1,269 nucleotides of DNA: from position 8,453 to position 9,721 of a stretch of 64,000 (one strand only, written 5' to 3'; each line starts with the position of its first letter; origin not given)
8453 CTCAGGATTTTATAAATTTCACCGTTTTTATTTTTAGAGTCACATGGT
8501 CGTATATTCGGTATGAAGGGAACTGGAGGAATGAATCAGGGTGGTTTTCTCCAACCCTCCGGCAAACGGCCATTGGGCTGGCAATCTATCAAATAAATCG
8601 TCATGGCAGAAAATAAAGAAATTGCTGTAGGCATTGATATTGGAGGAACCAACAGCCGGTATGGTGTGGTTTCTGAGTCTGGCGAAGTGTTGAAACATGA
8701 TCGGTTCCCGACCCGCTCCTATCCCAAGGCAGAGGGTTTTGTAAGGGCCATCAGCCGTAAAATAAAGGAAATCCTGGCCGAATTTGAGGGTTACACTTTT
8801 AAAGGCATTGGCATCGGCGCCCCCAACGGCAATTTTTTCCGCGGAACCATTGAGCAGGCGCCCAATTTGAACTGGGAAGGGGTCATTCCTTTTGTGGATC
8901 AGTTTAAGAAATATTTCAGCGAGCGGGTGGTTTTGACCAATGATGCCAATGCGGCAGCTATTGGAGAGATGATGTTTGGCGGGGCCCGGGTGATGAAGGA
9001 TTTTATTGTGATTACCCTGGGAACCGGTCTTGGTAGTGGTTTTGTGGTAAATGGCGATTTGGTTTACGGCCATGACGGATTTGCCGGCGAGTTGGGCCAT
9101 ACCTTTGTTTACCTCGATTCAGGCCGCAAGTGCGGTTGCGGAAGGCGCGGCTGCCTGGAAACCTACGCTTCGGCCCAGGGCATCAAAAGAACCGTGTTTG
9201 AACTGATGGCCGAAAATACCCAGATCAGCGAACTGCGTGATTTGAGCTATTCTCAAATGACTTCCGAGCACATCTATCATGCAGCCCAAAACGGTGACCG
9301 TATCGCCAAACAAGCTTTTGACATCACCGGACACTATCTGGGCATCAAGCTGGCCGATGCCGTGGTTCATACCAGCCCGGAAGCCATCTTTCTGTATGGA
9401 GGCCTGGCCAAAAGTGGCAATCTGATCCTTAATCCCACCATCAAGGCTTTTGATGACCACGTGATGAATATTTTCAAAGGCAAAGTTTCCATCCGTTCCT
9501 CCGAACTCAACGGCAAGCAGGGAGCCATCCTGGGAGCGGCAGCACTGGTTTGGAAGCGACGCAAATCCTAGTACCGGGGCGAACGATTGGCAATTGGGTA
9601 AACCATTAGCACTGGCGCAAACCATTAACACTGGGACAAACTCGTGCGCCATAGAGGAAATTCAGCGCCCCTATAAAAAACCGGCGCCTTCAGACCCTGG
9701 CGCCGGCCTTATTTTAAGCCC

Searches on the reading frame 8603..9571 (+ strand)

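Call 75: search_protein_families(library=pfam, proteins=[window:8603-9571:+], max_evalue=0.0001)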
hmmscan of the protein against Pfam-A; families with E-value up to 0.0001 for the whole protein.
window:8603-9571:+ (322 aa): 3 families
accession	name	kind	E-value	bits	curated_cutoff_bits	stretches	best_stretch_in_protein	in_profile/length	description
PF00480.26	ROK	-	4.4e-61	207.4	22.9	1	9-317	2-292/294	ROK family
PF02685.22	Glucokinase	-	3.2e-08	33.4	22.1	1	12-270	4-264/314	Glucokinase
PF01869.26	BcrAD_BadFG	-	5.8e-05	23.2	31.5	0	9-61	1-55/271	BadF/BadG/BcrA/BcrD ATPase family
